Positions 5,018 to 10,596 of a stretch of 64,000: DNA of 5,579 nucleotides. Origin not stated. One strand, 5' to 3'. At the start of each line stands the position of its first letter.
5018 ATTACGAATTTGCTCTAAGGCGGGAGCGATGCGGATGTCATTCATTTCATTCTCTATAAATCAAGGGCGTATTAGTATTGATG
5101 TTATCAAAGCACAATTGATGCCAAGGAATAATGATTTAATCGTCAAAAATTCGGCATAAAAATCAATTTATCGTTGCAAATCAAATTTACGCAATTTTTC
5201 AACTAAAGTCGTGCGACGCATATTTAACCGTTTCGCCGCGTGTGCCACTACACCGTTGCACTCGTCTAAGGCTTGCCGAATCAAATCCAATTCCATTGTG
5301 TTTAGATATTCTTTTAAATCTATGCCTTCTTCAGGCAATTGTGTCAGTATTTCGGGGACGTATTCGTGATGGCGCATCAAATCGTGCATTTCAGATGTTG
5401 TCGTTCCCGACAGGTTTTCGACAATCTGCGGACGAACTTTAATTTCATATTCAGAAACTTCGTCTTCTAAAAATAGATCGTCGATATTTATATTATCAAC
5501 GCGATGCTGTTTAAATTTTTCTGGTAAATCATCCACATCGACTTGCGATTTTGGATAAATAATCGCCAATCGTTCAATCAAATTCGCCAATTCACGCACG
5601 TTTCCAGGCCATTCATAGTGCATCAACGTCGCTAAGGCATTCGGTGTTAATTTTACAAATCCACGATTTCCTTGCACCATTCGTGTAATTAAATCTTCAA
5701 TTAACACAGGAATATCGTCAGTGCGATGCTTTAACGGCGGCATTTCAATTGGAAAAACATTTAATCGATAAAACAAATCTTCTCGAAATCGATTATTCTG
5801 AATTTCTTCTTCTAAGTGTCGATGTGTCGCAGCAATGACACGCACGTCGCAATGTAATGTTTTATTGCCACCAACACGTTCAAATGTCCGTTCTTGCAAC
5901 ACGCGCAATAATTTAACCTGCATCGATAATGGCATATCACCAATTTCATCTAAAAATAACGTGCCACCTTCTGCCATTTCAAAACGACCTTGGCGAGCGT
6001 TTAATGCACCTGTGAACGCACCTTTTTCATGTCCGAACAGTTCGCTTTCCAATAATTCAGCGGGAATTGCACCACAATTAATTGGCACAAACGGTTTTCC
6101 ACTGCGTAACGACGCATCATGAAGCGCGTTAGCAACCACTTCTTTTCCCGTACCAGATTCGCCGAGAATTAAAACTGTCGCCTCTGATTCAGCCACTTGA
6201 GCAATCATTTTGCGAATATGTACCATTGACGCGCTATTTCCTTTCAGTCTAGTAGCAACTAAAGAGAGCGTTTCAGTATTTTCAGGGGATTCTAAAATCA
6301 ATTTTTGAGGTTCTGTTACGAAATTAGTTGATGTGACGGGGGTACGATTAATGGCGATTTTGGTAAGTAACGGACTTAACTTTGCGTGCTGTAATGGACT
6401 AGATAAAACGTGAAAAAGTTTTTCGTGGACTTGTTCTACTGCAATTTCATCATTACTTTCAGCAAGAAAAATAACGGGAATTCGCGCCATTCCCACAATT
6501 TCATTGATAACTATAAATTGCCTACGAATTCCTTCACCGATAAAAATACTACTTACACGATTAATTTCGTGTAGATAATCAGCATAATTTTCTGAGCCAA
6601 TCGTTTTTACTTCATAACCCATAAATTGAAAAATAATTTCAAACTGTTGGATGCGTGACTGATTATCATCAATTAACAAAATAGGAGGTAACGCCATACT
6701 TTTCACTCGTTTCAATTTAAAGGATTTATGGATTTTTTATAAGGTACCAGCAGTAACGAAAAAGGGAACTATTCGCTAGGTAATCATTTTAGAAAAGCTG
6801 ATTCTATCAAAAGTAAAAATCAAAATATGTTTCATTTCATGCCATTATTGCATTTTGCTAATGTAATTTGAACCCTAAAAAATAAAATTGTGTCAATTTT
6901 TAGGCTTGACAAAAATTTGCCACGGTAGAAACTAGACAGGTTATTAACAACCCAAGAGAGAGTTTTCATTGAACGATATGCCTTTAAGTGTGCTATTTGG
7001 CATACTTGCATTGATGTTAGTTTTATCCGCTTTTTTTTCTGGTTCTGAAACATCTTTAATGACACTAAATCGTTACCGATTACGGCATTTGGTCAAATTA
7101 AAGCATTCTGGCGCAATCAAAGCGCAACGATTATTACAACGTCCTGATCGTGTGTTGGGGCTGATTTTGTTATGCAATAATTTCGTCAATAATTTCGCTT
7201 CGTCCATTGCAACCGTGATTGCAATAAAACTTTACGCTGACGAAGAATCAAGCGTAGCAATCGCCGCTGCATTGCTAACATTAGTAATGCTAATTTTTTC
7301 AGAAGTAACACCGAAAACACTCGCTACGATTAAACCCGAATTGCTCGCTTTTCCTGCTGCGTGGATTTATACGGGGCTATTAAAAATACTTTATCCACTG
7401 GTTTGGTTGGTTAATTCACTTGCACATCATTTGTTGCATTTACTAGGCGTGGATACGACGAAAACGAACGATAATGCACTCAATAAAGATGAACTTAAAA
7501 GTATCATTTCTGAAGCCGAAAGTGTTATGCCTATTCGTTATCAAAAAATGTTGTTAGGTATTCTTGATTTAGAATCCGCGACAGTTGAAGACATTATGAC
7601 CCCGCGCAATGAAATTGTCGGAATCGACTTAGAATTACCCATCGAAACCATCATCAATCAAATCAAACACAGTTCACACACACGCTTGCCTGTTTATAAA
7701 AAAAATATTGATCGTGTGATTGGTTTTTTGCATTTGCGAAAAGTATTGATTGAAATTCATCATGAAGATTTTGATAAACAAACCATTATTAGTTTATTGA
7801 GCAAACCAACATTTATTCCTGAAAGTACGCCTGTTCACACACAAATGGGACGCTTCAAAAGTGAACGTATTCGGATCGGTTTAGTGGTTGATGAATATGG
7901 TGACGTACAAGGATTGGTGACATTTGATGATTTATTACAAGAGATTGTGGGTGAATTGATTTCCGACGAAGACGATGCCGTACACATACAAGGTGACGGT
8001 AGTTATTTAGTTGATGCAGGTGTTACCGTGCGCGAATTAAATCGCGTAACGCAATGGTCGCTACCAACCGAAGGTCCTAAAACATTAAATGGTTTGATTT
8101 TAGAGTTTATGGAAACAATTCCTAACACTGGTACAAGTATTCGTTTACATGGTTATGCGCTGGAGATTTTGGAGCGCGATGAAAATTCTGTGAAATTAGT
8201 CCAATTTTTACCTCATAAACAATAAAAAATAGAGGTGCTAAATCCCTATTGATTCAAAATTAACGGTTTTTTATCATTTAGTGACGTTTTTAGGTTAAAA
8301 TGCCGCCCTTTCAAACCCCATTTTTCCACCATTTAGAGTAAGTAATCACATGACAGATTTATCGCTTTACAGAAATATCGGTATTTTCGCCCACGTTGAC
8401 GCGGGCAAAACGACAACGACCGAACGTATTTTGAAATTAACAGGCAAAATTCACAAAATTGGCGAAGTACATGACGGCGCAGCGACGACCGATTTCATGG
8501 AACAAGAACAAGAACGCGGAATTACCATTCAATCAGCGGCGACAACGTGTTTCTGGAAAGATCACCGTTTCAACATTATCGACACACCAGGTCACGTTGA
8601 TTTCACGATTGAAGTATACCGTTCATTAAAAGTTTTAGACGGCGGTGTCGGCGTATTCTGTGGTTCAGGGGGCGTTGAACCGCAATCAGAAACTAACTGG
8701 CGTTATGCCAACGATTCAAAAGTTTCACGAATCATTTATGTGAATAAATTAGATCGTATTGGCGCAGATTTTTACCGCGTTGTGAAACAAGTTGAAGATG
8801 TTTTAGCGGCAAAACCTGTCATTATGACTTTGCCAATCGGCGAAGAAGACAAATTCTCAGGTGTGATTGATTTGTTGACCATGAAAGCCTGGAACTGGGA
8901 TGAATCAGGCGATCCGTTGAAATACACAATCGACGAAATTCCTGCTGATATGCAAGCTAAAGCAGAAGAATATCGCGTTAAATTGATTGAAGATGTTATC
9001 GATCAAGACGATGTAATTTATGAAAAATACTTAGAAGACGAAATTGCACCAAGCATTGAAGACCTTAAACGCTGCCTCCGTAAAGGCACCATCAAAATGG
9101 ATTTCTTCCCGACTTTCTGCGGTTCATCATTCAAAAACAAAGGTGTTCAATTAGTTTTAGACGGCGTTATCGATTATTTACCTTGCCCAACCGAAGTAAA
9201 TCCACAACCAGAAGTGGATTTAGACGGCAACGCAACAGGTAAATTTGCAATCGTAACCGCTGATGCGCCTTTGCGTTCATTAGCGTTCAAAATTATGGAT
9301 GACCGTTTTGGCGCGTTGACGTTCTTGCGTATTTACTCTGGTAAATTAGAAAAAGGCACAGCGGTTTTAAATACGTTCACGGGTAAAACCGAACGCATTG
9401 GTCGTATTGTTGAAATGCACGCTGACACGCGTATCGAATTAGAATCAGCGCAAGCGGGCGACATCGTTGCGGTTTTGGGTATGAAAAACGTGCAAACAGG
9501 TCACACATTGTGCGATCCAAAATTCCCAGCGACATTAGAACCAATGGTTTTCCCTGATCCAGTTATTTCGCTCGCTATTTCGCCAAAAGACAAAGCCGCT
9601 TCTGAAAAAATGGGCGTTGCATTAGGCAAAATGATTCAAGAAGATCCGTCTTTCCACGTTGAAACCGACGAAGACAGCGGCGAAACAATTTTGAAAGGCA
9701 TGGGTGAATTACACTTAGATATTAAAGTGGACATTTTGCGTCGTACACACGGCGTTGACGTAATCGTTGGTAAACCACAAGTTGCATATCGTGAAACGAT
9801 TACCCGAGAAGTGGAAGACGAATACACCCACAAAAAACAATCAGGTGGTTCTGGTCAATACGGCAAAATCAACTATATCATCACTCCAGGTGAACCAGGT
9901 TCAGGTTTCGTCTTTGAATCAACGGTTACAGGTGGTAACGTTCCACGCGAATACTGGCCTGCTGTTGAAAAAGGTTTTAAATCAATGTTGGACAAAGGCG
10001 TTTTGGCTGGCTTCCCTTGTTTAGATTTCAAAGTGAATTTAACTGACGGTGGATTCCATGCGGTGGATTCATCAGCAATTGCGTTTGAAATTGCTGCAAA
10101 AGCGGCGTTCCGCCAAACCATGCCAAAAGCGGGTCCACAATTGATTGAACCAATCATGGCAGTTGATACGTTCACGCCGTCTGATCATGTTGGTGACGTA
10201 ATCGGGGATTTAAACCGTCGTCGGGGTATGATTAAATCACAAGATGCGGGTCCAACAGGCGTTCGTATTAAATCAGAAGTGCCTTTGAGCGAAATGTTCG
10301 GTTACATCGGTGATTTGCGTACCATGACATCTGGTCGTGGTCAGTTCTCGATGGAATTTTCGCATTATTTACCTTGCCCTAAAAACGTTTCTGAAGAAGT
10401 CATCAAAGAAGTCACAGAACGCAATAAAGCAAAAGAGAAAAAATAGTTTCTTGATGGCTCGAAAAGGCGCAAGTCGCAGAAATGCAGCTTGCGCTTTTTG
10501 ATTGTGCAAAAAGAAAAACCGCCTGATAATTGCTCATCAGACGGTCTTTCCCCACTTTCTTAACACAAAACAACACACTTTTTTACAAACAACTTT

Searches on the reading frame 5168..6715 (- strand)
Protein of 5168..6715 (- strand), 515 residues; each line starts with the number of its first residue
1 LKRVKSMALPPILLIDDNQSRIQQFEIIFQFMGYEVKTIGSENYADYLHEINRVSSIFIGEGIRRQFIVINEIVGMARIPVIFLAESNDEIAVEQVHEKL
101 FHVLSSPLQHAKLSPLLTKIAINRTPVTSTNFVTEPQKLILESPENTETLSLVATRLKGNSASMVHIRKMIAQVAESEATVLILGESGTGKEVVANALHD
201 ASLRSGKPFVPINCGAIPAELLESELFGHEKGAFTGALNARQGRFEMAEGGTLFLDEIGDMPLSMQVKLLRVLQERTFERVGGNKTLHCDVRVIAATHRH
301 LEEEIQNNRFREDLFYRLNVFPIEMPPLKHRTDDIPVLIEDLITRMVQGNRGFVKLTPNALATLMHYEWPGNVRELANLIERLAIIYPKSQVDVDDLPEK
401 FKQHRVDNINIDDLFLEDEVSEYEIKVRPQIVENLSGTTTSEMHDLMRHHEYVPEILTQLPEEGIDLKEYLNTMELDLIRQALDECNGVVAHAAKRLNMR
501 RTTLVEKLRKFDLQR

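Call 49: search_protein_families(library=pfam, proteins=[window:5168-6715:-], max_evalue=0.01)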
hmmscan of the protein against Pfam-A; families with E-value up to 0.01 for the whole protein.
window:5168-6715:- (515 aa): 11 families
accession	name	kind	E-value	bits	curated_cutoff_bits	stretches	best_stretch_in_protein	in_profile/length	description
PF00158.32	Sigma54_activat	-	3.3e-75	251.8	20.2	1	158-324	2-168/168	Sigma-54 interaction domain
PF14532.12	Sigma54_activ_2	-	1.7e-24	87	25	1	159-328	2-138/138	Sigma-54 interaction domain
PF25601.1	AAA_lid_14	-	2.3e-22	79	27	1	330-406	2-79/87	AAA+ ATPase lid domain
PF02954.25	HTH_8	-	1.1e-11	44.7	22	1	474-511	5-42/42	Bacterial regulatory protein, Fis family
PF06490.17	FleQ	-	2.9e-11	44.1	22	1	12-117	2-103/108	Flagellar regulatory protein FleQ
PF07728.20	AAA_5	-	5e-08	33.5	22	1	181-300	2-124/139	AAA domain (dynein-related subfamily)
PF18024.7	HTH_50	-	8.6e-05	22.6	27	1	465-514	2-50/50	Helix-turn-helix domain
PF00004.35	AAA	-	0.00016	22.6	21.2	1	181-314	1-127/131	ATPase family associated with various cellular activities (AAA)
PF20030.5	bpMoxR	-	0.00035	20.2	27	1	177-314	30-160/205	MoxR domain in the MoxR-vWA-beta-propeller ternary systems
PF13191.12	AAA_16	-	0.0028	18.6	32.6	1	166-233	11-85/167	AAA ATPase domain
PF07724.20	AAA_2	-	0.0052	17.3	27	1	178-310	3-136/166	AAA domain (Cdc48 subfamily)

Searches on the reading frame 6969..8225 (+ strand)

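Call 49: search_protein_families(library=pfam, proteins=[window:6969-8225:+], max_evalue=0.01)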
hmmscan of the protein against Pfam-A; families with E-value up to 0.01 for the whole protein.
window:6969-8225:+ (418 aa): 3 families
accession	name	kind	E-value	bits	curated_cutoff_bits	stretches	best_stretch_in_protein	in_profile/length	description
PF01595.25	CNNM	-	5.5e-48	163.5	28.4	1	12-185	2-173/181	Cyclin M transmembrane N-terminal domain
PF03471.22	CorC_HlyC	-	3.2e-16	59.5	27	1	341-413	3-77/81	Transporter associated domain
PF00571.33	CBS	-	9.7e-14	51.9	24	2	279-327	8-56/57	CBS domain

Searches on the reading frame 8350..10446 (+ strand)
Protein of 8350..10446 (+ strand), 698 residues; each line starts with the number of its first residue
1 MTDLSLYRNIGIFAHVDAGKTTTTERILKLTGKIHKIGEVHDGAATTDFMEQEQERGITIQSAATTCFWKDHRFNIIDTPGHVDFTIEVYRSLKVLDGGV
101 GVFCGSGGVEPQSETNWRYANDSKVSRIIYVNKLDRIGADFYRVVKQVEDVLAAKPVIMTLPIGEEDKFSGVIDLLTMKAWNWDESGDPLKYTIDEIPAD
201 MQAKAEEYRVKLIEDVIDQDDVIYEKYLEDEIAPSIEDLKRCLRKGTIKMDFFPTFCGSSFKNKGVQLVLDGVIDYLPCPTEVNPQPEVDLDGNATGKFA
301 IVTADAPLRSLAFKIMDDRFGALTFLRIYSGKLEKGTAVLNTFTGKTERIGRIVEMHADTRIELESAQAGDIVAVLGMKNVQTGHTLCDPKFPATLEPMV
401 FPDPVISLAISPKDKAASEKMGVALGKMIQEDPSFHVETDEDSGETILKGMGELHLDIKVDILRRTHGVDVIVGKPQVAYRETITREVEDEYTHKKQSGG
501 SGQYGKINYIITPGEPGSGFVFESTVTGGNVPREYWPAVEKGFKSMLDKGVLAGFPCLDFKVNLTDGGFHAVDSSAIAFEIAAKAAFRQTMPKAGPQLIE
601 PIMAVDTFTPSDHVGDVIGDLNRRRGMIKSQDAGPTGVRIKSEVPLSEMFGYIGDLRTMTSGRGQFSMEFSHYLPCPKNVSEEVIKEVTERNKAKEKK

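Call 49: search_protein_families(library=pfam, proteins=[window:8350-10446:+], max_evalue=0.01)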
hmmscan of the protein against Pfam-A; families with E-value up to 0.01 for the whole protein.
window:8350-10446:+ (698 aa): 6 families
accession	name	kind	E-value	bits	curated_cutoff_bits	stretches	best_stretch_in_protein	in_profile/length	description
PF00009.33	GTP_EFTU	-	1.4e-59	201.3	26.5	1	7-278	3-187/188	Elongation factor Tu GTP binding domain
PF03764.24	EFG_IV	-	6.5e-45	152.3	24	1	476-594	1-120/121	Elongation factor G, domain IV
PF14492.12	EFG_III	-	1.1e-28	99.5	27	1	401-475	1-75/75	Elongation Factor G, domain III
PF00679.30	EFG_C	-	1.3e-25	89.7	27.9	1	598-683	2-88/89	Elongation factor G C-terminus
PF03144.31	GTP_EFTU_D2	-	1.4e-15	57.9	30.3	1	321-388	1-73/73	Elongation factor Tu domain 2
PF22042.2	EF-G_D2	-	2.5e-14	53.6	27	1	312-389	6-83/84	Elongation factor G domain 2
